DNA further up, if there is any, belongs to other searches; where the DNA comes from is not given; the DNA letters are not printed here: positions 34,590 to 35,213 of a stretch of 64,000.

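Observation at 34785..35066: YEATS-like domain with a conserved aromatic cage at the C-terminus of a secreted M4 metalloprotease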

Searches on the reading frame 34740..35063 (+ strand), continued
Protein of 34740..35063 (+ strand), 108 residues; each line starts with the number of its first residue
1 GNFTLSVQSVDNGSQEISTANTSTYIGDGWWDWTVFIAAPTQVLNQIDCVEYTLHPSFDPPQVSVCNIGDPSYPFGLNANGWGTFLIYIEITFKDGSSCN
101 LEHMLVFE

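Call 51: search_solved_structures(query=A1, max_evalue=0.001, show_alignments=5)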
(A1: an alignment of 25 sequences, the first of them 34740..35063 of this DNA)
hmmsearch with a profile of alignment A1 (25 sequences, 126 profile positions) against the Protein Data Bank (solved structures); distinct sequences matched with E-value up to 0.001: 46.
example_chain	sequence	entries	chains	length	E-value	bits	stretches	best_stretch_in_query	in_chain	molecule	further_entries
3fk3_A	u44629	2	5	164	3e-14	55.8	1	42-122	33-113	Protein AF-9 homolog | Yaf9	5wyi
5wyi_A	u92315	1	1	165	3.1e-14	55.8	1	42-122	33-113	Yaf9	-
6axj_A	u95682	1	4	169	3.1e-14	55.8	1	42-122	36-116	Protein AF-9 homolog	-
3rls_A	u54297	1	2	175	3.9e-14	55.5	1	42-122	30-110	Protein AF-9 homolog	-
7eif_A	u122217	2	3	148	1.4e-13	53.7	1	27-120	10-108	YEATS domain-containing protein 4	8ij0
9x8u_A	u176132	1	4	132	1.6e-13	53.5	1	29-121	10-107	YEATS domain-containing protein 4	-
9x8s_A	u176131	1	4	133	1.7e-13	53.4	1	29-121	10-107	YEATS domain-containing protein 4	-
8i60_C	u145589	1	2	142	2e-13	53.2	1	29-120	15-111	YEATS domain-containing protein 4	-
5vna_A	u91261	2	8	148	2.2e-13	53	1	29-120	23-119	YEATS domain-containing protein 4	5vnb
8dkb_A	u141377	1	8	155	2.4e-13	52.9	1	29-120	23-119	YEATS domain-containing protein 4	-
7jfy_B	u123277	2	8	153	2.4e-13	52.9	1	29-120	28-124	YEATS domain-containing protein 4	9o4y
5xtz_A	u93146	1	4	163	2.6e-13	52.8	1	29-120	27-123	YEATS domain-containing protein 4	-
5y8v_B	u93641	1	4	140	2.7e-13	52.7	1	30-120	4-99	YEATS domain-containing protein 4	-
5r68_B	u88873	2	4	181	3.7e-13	52.3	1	29-120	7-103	YEATS domain-containing protein 4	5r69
8x15_W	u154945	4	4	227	5.4e-13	51.8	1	29-120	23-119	YEATS domain-containing protein 4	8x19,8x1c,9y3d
7eie_A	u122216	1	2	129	2.3e-11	46.5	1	40-123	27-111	YEATS domain-containing protein 2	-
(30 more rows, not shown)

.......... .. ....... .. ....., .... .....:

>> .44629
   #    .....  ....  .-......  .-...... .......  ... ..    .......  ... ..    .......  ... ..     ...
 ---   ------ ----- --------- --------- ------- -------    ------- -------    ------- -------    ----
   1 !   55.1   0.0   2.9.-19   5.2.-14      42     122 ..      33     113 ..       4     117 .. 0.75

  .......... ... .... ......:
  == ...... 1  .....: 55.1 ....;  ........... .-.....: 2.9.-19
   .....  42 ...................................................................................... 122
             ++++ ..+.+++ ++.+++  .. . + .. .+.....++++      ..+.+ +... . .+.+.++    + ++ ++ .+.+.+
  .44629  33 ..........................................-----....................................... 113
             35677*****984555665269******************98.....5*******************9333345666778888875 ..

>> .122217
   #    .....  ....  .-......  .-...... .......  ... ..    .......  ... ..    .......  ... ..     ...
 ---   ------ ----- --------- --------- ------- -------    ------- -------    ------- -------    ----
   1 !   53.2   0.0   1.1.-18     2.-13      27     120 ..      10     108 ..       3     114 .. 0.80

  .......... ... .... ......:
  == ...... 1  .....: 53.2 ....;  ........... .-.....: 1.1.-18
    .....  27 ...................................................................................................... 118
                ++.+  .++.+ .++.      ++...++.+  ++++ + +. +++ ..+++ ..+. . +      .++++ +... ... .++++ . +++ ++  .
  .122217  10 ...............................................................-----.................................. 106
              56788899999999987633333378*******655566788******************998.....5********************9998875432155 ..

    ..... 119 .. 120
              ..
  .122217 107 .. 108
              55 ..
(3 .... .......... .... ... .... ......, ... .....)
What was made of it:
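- Closest known: Eukaryotic YEATS domains. Different: The loop carrying AF9 F28 is shorter (call 51).
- Checked: A profile of the tail and its relatives hits 46 distinct PDB sequences, all of them YEATS proteins (Yaf9 3e-14, GAS41 1.4e-13; call 51).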

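Call 55: find_related_loci(query=window:34740-35063:+, collection=metagenome_contigs, flank=10000)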
Query window:34740-35063:+ (108 aa) in metagenome_contigs; peptide patterns used: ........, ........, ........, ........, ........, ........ (x = any residue, [..] = any of these).
88 stretches matched a pattern; 1 encode a relative of the query (tblastn E <= 1e-3); 1 distinct loci.
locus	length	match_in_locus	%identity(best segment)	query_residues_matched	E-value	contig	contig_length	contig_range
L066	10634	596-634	77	54-66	2e-5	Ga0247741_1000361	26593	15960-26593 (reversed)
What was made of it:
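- Tried and rejected: Metagenome scan for orthologs of the fusion: only a trivial 13-residue match (call 55).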

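Call 64: search_protein_families(library=pfam, proteins=[P0182, P0255, P0296, P0184, P0199, P0241, P0234, P0277, P0219, P0221], max_evalue=0.001)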
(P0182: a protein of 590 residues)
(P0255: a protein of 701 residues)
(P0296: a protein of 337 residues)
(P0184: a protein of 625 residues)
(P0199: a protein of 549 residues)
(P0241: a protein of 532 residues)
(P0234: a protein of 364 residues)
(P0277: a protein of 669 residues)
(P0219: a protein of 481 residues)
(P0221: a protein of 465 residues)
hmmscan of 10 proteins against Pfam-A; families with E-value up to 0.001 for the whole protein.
P0182 (590 aa): 3 families
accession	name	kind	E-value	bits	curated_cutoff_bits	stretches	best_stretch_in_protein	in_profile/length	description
PF20305.4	pYEATS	-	4.8e-47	158.2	26.9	3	517-587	1-72/73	prokaryotic YEATS domain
PF03366.22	YEATS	-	2.2e-32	111.2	22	3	518-589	5-78/80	YEATS family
PF00413.30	Peptidase_M10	-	4e-07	30.5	24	1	73-166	19-127/159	Matrixin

P0255 (701 aa): 3 families
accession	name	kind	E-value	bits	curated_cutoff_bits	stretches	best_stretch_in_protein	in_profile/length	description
PF20305.4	pYEATS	-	4.9e-21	74.8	26.9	1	624-697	1-72/73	prokaryotic YEATS domain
PF03366.22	YEATS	-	7.5e-16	58.3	22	1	624-700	4-79/80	YEATS family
PF13485.12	Peptidase_MA_2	-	0.00025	21.4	32.4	1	346-453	75-174/201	Peptidase MA superfamily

P0296 (337 aa): 3 families
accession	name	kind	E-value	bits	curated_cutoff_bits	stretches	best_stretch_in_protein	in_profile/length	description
PF20305.4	pYEATS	-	1.1e-19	70.6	26.9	1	261-335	1-73/73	prokaryotic YEATS domain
PF03366.22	YEATS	-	1.6e-13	50.8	22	1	261-336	4-78/80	YEATS family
PF01435.24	Peptidase_M48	-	1.2e-05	25.6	20.3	0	106-140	55-85/186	Peptidase family M48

P0184 (625 aa): 3 families
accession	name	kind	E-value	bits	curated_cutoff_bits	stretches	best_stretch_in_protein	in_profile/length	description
PF20305.4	pYEATS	-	2.4e-41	139.9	26.9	2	430-502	1-72/73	prokaryotic YEATS domain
PF03366.22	YEATS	-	4e-27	94.4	22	2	429-504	3-78/80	YEATS family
PF00112.29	Peptidase_C1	-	2e-07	31.7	20.7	1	127-269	67-204/220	Papain family cysteine protease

P0199 (549 aa): 3 families
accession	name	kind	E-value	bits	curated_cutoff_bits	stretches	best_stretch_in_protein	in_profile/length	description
PF00656.27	Peptidase_C14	-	5.1e-25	88.9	21.4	1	49-264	3-221/233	Caspase domain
PF20305.4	pYEATS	-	1e-24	86.6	26.9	1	472-546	1-72/73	prokaryotic YEATS domain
PF03366.22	YEATS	-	3.5e-16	59.3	22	1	472-548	4-78/80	YEATS family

P0241 (532 aa): 5 families
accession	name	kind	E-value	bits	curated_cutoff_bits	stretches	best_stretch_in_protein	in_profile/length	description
PF08308.17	PEGA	-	1.5e-21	76.5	20.8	1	295-363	2-70/71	PEGA domain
PF20305.4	pYEATS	-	2.1e-18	66.4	26.9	1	455-529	1-72/73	prokaryotic YEATS domain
PF00656.27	Peptidase_C14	-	2.5e-16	60.5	21.4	1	47-186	3-140/233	Caspase domain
PF03366.22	YEATS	-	1.8e-14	53.9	22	1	455-532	4-79/80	YEATS family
PF13620.12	CarboxypepD_reg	-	2.5e-06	28.2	32.3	0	395-431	44-81/82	Carboxypeptidase regulatory-like domain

P0234 (364 aa): 3 families
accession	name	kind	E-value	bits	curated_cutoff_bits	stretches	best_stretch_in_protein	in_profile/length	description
PF00656.27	Peptidase_C14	-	1.8e-41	142.8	21.4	1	40-257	2-233/233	Caspase domain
PF20305.4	pYEATS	-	1.7e-21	76.3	26.9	1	291-361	1-72/73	prokaryotic YEATS domain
PF03366.22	YEATS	-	3.7e-14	52.9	22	1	292-363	5-78/80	YEATS family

P0277 (669 aa): 5 families
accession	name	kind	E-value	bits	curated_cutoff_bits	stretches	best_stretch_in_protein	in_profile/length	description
PF20305.4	pYEATS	-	1.9e-20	72.9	26.9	1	590-664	1-72/73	prokaryotic YEATS domain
PF03366.22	YEATS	-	3.5e-12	46.6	22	1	590-666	4-78/80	YEATS family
PF07661.19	MORN_2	-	1.4e-09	37.5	29.6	0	122-142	1-21/22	MORN repeat variant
PF13517.12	FG-GAP_3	-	1.1e-08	35.9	26.9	0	332-349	44-61/61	FG-GAP-like repeat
PF25292.1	Beta-prop_CGLA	-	0.00097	19.1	26.8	0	375-410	31-66/316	Lambda-carrageenase beta-propeller domain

P0219 (481 aa): 3 families
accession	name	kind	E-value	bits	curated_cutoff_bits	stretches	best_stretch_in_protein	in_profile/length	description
PF20208.3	ARPP-1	-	3.5e-63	214.1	27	1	51-342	3-297/297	ARG and Rhodanese-Phosphatase-superfamily-associated Protein domain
PF20305.4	pYEATS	-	4.3e-22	78.2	26.9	1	404-478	1-72/73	prokaryotic YEATS domain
PF03366.22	YEATS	-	8e-16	58.2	22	1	404-480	4-78/80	YEATS family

P0221 (465 aa): 4 families
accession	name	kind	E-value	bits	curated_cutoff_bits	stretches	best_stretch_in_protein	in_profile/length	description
PF20305.4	pYEATS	-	1.7e-21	76.3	26.9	1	389-463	1-72/73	prokaryotic YEATS domain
PF03366.22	YEATS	-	1.4e-17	63.8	22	1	388-465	3-78/80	YEATS family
PF12849.12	PBP_like_2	-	2e-15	57.7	27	1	58-332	43-249/267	PBP superfamily domain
PF13531.11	SBP_bac_11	-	5.4e-05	23.5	25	0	57-144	30-103/227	Bacterial extracellular solute-binding protein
